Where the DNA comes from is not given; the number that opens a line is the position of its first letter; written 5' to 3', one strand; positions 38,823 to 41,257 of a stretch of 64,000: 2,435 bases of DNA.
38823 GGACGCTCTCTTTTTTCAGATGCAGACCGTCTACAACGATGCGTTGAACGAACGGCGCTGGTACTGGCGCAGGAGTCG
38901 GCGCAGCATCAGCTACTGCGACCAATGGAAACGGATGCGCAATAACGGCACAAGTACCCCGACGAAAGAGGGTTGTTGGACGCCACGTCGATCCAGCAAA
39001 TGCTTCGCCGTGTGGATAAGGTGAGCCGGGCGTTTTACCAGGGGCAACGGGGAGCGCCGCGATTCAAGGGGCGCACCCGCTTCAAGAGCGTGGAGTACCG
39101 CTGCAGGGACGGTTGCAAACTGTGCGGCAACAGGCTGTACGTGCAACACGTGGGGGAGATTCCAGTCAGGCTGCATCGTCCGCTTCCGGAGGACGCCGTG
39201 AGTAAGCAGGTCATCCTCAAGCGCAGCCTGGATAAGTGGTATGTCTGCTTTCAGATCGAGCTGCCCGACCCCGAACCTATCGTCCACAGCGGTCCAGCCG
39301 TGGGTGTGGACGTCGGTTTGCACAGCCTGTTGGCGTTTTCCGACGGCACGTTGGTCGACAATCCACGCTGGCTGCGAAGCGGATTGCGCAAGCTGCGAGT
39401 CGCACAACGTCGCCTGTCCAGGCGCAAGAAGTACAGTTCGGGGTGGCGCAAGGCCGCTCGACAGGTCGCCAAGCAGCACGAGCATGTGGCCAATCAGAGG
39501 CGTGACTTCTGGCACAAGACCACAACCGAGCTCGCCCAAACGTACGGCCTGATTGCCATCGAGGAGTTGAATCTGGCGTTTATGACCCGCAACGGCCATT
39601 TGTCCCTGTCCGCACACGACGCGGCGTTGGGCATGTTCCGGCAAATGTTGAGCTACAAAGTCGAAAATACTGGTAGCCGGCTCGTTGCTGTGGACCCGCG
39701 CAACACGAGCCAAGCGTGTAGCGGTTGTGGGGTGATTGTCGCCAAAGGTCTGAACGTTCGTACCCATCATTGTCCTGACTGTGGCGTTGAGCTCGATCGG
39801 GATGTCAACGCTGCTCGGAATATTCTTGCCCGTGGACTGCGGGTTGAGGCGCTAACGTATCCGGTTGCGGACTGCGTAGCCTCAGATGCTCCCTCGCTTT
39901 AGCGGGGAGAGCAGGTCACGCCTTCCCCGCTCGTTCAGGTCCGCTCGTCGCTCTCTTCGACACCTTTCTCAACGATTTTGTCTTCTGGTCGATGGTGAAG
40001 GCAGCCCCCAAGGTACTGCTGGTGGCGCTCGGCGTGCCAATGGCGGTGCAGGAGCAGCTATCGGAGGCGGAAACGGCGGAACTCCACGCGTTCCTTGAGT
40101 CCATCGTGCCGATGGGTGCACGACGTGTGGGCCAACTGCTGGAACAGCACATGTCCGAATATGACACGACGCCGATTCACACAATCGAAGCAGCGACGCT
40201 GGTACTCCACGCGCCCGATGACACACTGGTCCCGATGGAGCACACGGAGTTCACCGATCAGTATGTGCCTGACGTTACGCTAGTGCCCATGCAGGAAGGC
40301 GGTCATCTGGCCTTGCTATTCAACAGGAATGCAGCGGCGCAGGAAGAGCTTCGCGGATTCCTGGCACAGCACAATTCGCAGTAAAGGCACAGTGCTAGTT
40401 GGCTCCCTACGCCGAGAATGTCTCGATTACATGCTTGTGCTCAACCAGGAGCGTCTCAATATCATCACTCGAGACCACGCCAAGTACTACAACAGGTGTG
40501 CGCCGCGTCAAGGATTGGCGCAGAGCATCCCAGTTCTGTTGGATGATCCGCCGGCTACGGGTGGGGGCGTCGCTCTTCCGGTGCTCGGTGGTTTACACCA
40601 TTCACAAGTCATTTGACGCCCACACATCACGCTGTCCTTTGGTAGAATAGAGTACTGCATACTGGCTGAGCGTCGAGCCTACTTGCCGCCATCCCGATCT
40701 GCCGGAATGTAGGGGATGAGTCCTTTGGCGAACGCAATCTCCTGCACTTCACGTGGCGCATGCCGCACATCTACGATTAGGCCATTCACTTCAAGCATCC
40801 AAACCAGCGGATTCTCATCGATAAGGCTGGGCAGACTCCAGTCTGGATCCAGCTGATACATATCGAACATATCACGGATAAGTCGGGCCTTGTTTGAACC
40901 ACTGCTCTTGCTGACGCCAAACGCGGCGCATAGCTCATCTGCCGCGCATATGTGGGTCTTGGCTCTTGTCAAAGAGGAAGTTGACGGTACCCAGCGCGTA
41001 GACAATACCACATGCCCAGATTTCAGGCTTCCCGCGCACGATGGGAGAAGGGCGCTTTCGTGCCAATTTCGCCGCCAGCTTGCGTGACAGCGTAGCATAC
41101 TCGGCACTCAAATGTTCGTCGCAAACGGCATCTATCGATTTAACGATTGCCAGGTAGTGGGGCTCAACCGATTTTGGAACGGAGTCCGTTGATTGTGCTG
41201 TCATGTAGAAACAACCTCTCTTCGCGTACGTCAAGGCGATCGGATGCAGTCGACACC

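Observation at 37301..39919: A 2.6-kb unit carrying RelE/Phd, an IS21 stub and IS605 tnpA-tnpB is bounded on both sides by the same hairpin and occurs twice with identical ends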

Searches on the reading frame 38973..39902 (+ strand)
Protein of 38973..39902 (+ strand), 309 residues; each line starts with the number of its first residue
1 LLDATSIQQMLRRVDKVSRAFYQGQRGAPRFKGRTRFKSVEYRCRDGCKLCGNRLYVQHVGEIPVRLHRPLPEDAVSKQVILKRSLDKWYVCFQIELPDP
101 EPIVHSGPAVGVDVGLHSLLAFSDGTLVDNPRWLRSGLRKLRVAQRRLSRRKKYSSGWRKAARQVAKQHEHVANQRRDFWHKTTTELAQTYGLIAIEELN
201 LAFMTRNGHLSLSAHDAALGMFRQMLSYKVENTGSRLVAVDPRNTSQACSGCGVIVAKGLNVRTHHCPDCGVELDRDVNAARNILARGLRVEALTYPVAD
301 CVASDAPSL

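Call 10: search_protein_families(library=pfam, proteins=[window:38973-39902:+], max_evalue=0.01)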
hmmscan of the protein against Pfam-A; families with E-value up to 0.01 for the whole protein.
window:38973-39902:+ (309 aa): 3 families
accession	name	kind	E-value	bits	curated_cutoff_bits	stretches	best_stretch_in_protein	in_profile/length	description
PF01385.25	OrfB_IS605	-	2.4e-26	92.7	30.5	1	93-207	2-119/120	Probable transposase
PF07282.18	Cas12f1-like_TNB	-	8.6e-24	83.9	26.3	1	220-284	2-60/60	Cas12f1-like, TNB domain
PF23548.1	Zn_ribbon_FGT1_2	-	0.00015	21.7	27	1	248-277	4-33/35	FORGETTER1 second zinc ribbon domain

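Call 15: find_homologous_proteins(query=window:38973-39902:+, max_evalue=1e-20)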
Query window:38973-39902:+ (309 aa): 3965 proteins with E <= 1e-20 among 7432 candidates; the best 120 are listed.
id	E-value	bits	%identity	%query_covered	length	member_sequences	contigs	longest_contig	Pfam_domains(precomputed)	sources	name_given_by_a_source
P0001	2.1e-202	689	100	97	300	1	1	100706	PF01385.26,PF07282.19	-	-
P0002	1.2e-166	571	79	100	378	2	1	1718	PF12323.15,PF01385.26,PF07282.19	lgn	-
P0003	7.4e-165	565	79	100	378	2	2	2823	PF12323.15,PF01385.26,PF07282.19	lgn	-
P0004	2.0e-164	564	80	100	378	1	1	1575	PF12323.15,PF01385.26,PF07282.19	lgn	-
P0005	1.7e-163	561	80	100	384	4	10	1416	PF12323.15,PF01385.26,PF07282.19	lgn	-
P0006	1.8e-163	561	79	100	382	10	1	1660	PF12323.15,PF01385.26,PF07282.19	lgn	-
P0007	2.2e-162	557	77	100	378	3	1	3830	PF12323.15,PF01385.26,PF07282.19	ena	-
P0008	3.1e-162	557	77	100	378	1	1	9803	PF12323.15,PF01385.26,PF07282.19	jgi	jgi:putative transposase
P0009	1.3e-161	555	77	100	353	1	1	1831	PF01385.26,PF07282.19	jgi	jgi:putative transposase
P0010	9.9e-161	552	77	100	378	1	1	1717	PF12323.15,PF01385.26,PF07282.19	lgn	-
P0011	2.9e-160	550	78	100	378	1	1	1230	PF12323.15,PF01385.26,PF07282.19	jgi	jgi:putative transposase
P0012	2.8e-159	547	77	100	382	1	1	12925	PF12323.15,PF01385.26,PF07282.19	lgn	-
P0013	2.9e-159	547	77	100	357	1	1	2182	PF01385.26,PF07282.19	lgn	-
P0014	5.8e-159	546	77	100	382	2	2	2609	PF12323.15,PF01385.26,PF07282.19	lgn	-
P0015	3.8e-158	543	77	100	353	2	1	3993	PF01385.26,PF07282.19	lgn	-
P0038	6.5e-144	497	73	100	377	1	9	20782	PF12323.15,PF01385.26,PF07282.19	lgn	-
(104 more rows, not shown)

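Call 16: find_related_loci(query=window:38973-39902:+, collection=genome_contigs, flank=6000)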
Query window:38973-39902:+ (309 aa) in genome_contigs; peptide patterns used: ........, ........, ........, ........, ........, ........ (x = any residue, [..] = any of these).
71 stretches matched a pattern; 11 encode a relative of the query (tblastn E <= 1e-3); 11 distinct loci.
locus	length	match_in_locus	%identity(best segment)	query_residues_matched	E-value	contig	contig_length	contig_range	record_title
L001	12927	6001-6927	56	1-299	4e-108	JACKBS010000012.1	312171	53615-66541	MAG: Ardenticatenaceae bacterium isolate HK-STAS-CHLO-27 HK-STAS-CHLO-27_12, whole genome shotgun sequence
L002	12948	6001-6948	55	1-307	1e-106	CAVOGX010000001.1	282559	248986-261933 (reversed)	MAG: uncultured Chloroflexia bacterium isolate MFD09964.bin.2.14 genome assembly, contig: contig_11295, whole genome sho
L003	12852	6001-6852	55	1-285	2e-104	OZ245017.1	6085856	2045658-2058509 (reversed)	MAG: Phototrophicaceae bacterium isolate 75b39b6a-bc88-4430-bfad-914235af2d3e genome assembly, chromosome: 1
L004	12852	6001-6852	55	1-285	9e-101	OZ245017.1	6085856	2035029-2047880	MAG: Phototrophicaceae bacterium isolate 75b39b6a-bc88-4430-bfad-914235af2d3e genome assembly, chromosome: 1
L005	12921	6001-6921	53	1-308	2e-100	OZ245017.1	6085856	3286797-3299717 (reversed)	MAG: Phototrophicaceae bacterium isolate 75b39b6a-bc88-4430-bfad-914235af2d3e genome assembly, chromosome: 1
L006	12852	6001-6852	55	1-285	1e-98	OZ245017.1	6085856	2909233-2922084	MAG: Phototrophicaceae bacterium isolate 75b39b6a-bc88-4430-bfad-914235af2d3e genome assembly, chromosome: 1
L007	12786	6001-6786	50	1-285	2e-82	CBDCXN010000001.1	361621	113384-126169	MAG: Phototrophicaceae bacterium isolate 75b39b6a-bc88-4430-bfad-914235af2d3e genome assembly, contig: contig_1, whole g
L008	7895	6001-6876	41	15-288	9e-57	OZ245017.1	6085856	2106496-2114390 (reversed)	MAG: Phototrophicaceae bacterium isolate 75b39b6a-bc88-4430-bfad-914235af2d3e genome assembly, chromosome: 1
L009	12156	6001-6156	49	264-307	1e-7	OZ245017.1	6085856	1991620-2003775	MAG: Phototrophicaceae bacterium isolate 75b39b6a-bc88-4430-bfad-914235af2d3e genome assembly, chromosome: 1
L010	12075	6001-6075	76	264-288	2e-7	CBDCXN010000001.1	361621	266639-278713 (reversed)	MAG: Phototrophicaceae bacterium isolate 75b39b6a-bc88-4430-bfad-914235af2d3e genome assembly, contig: contig_1, whole g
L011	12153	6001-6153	37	250-296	8e-5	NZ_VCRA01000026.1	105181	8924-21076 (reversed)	Paenibacillus mesophilus strain SYSU K30004 Scaffold26, whole genome shotgun sequence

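Call 17: find_encoding_contigs(protein=P0001, flank=10000, max_places=10)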
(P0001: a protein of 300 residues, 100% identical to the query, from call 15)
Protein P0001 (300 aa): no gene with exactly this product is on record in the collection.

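Call 18: find_encoding_contigs(protein=P0012, flank=6000, max_places=4)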
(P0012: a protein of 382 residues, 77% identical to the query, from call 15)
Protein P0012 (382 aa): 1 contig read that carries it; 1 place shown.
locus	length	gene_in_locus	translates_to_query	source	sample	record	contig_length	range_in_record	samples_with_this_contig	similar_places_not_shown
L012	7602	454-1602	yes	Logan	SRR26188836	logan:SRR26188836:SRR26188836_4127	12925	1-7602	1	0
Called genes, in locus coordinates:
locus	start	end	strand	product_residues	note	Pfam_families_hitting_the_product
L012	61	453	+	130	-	PF01797:Y1_Tnp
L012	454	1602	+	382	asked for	PF12323:HTH_OrfB_IS605, PF01385:OrfB_IS605, PF07282:Cas12f1-like_TNB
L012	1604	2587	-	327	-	PF18906:Phage_tube_2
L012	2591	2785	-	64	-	-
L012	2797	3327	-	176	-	-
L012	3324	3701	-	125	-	-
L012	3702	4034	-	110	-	-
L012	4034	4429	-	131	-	-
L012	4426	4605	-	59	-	-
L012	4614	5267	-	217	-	-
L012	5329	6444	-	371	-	-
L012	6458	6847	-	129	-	-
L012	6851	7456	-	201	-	PF06810:Phage_scaffold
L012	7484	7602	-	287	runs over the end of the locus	PF04233:Phage_Mu_F (faint)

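Call 19: find_encoding_contigs(protein=P0008, flank=6000, max_places=4)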
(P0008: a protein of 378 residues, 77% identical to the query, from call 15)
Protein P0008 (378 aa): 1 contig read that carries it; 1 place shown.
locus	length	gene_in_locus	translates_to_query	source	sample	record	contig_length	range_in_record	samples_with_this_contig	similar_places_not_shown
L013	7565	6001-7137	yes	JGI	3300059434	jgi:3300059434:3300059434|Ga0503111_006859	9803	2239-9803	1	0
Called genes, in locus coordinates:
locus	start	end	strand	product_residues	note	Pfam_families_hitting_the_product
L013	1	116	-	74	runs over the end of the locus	-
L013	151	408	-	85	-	PF04606:Ogr_Delta (weak), PF22811:Zn_ribbon_NrdR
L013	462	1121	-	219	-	-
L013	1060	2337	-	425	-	-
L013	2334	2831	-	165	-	-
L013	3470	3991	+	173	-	PF13560:HTH_31, PF01381:HTH_3 (weak)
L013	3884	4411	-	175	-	-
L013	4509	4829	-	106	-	-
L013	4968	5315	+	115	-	-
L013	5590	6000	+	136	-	PF01797:Y1_Tnp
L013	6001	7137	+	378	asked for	PF12323:HTH_OrfB_IS605, PF01385:OrfB_IS605, PF07282:Cas12f1-like_TNB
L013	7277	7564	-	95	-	?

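Call 20: find_encoding_contigs(protein=P0003, flank=6000, max_places=4)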
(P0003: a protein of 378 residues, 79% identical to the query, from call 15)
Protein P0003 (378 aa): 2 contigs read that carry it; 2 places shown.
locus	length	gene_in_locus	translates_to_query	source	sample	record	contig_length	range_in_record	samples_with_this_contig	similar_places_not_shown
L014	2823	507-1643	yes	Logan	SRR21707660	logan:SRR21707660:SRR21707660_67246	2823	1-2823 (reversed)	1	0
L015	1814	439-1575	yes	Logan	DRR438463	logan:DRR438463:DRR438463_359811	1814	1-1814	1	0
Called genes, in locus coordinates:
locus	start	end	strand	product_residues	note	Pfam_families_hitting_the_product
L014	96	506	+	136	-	PF01797:Y1_Tnp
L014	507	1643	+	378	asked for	PF12323:HTH_OrfB_IS605, PF01385:OrfB_IS605, PF07282:Cas12f1-like_TNB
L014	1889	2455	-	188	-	-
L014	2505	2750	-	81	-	-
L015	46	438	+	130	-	PF01797:Y1_Tnp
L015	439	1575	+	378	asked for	PF12323:HTH_OrfB_IS605, PF01385:OrfB_IS605, PF07282:Cas12f1-like_TNB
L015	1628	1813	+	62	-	?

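Call 64: search_protein_families(library=ncbifam, proteins=[window:38973-39902:+], max_evalue=0.1)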
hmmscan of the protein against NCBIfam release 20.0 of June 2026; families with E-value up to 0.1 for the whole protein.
window:38973-39902:+ (309 aa): 9 families
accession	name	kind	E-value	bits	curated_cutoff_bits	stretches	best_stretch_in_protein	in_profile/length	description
NF040570.1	guided_TnpB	subfamily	2.7e-71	240.9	100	1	2-287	69-389/389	RNA-guided endonuclease TnpB family protein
NF038281.1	IS200_TnpB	exception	9.7e-63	212.4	425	1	3-289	71-360/360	IS200/IS605 family element RNA-guided endonuclease TnpB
NF038280.1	IS607_TnpB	exception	1.5e-50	172.4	350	1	79-298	172-402/431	IS607 family element RNA-guided endonuclease TnpB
NF038192.1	V_cas_c2c8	exception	3.2e-32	112.2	350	1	21-254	169-452/457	type V CRISPR-associated protein C2c8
NF049972.1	CRISPR_Cas12f2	exception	2.5e-17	62.8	450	1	84-290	304-521/524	type V CRISPR-associated effector Cas12f2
TIGR01766.2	TIGR01766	domain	1.8e-09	38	32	1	174-246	3-82/82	IS200/IS605 family accessory protein TnpB-related protein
NF041909.1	HVO_2753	equivalog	0.00054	19.8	80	1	244-279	7-41/59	HVO_2753 family zinc finger protein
NF011481.0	PRK14890.1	equivalog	0.01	15.8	61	1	245-277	8-41/61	putative Zn-ribbon RNA-binding protein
NF049953.1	ribbon_DG_selen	exception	0.024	14.6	130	1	238-274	139-171/172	zinc ribbon-containing (seleno)protein DG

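Call 75: search_solved_structures(query=window:38973-39902:+, max_evalue=0.001)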
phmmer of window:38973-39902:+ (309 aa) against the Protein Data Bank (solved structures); distinct sequences matched with E-value up to 0.001: 19.
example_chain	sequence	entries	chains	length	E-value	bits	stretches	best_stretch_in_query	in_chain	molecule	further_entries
9yyg_A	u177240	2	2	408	1.2e-41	146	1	27-289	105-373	AI-designed RNA-guided nuclease | AI-generated RNA-guided nuclease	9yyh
8bf8_A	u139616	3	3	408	4.8e-35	124.4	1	27-289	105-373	RNA-guided DNA endonuclease TnpB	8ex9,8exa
8h1j_A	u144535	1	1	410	4.9e-35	124.4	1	27-289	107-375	RNA-guided DNA endonuclease TnpB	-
9jfq_A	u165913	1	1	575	1.7e-23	86.4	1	164-302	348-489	LaTranC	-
9jfo_A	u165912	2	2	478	6.1e-23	84.7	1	164-287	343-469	LaTranC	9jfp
9j09_A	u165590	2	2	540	1.7e-22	83.2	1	78-290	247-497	Transposase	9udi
8iaz_A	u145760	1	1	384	4.9e-18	68.5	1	20-285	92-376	Transposase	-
9b0l_P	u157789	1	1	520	4.2e-14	55.6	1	155-290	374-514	TnpB-like protein L79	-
23vu_A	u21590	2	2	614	1.3e-13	54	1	158-290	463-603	UnCas12m4a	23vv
8j3r_A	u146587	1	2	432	6.4e-11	45.2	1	77-286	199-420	Transposase IS605 OrfB C-terminal domain-containing protein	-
8j1j_A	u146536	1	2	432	2.3e-10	43.3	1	78-286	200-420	Transposase IS605 OrfB C-terminal domain-containing protein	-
8j12_A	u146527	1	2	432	2.9e-10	43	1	78-286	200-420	Transposase IS605 OrfB C-terminal domain-containing protein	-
7wju_A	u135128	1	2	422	1.7e-09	40.5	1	79-286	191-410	OrfB_Zn_ribbon domain-containing protein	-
8dzj_A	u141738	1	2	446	1.9e-09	40.3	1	79-286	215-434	OrfB_Zn_ribbon domain-containing protein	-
8hr5_A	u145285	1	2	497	7.5e-08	35.1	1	106-286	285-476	Transposase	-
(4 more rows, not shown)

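Call 79: find_encoding_contigs(protein=P0038, flank=3000, max_places=10)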
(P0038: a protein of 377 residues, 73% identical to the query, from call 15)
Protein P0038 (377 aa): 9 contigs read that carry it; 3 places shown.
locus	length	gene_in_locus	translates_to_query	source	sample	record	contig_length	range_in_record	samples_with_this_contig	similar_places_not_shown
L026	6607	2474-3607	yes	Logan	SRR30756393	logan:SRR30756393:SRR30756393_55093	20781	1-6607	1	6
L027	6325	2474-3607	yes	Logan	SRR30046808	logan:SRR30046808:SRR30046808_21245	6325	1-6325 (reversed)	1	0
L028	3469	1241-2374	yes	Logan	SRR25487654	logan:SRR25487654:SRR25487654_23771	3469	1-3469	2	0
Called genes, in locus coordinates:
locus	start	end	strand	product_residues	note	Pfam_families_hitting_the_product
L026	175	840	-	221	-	PF00440:TetR_N, PF13305:TetR_C_33 (weak)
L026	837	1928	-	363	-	PF02771:Acyl-CoA_dh_N, PF02770:Acyl-CoA_dh_M, PF00441:Acyl-CoA_dh_1, PF08028:Acyl-CoA_dh_2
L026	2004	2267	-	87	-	-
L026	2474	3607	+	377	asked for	PF12323:HTH_OrfB_IS605 (weak), PF01385:OrfB_IS605, PF07282:Cas12f1-like_TNB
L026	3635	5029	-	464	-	PF01425:Amidase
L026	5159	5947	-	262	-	PF00378:ECH_1, PF16113:ECH_2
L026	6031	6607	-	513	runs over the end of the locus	PF00501:AMP-binding, PF13193:AMP-binding_C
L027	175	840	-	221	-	PF00440:TetR_N, PF13305:TetR_C_33 (weak)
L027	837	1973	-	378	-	PF02771:Acyl-CoA_dh_N, PF02770:Acyl-CoA_dh_M, PF00441:Acyl-CoA_dh_1, PF08028:Acyl-CoA_dh_2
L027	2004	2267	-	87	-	-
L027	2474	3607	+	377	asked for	PF12323:HTH_OrfB_IS605 (weak), PF01385:OrfB_IS605, PF07282:Cas12f1-like_TNB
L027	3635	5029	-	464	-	PF01425:Amidase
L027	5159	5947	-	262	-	PF00378:ECH_1, PF16113:ECH_2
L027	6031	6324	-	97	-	?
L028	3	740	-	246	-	?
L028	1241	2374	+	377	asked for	PF12323:HTH_OrfB_IS605 (weak), PF01385:OrfB_IS605, PF07282:Cas12f1-like_TNB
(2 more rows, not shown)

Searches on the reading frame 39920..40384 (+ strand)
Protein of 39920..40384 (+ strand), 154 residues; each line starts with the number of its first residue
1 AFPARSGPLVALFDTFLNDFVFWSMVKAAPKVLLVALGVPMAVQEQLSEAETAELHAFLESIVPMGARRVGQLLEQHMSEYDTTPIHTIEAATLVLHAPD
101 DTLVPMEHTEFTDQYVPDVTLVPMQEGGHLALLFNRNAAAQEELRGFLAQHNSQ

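Call 36: search_protein_families(library=pfam, proteins=[window:39920-40384:+], max_evalue=0.05)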
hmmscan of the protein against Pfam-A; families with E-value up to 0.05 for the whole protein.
window:39920-40384:+ (154 aa): 3 families
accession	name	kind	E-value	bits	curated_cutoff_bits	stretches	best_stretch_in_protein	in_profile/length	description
PF08386.16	Abhydrolase_4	-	0.0002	21.8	21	1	90-150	34-93/103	TAP-like protein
PF00561.26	Abhydrolase_1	-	0.0029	17.7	25.8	1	85-135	200-244/245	alpha/beta hydrolase fold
PF09752.15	ABHD18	-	0.016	14.8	21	1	78-140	280-341/351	Alpha/beta hydrolase domain containing 18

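Call 76: search_protein_representatives(protein=window:39920-40384:+)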
Query: 154 residues. Proteins with E-value up to 0.001 (for the whole library): 339; up to 1e-10: 54; up to 1e-30: 2. The best 150 are listed.
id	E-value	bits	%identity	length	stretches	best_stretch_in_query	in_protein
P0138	8.3e-36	139.3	57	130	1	25-153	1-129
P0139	1.0e-35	139.0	50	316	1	1-152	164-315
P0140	3.0e-28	114.8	41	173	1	4-150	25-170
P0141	5.1e-27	110.8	50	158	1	1-119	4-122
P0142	1.9e-25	105.7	55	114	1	54-153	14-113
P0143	1.1e-22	96.8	69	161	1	8-81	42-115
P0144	5.5e-18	81.5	39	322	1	12-150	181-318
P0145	3.2e-17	79.0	37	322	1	18-151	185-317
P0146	9.5e-16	74.3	33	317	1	3-151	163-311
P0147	5.6e-15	71.8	33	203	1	12-152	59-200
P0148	7.2e-15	71.4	36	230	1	18-134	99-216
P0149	7.5e-15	71.4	34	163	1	8-150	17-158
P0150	1.6e-14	70.3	35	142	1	20-132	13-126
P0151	1.7e-14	70.2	33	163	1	15-134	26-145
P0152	6.3e-14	68.4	35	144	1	16-151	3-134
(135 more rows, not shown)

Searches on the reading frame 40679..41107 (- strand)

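Call 36: search_protein_families(library=pfam, proteins=[window:40679-41107:-], max_evalue=0.05)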
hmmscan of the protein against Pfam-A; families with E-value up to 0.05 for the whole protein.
window:40679-41107:- (142 aa): 1 family
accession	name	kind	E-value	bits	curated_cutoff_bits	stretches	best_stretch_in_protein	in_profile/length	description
PF19935.4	DUF6398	-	2.8e-10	40.9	27.2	1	48-92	62-106/106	Domain of unknown function (DUF6398)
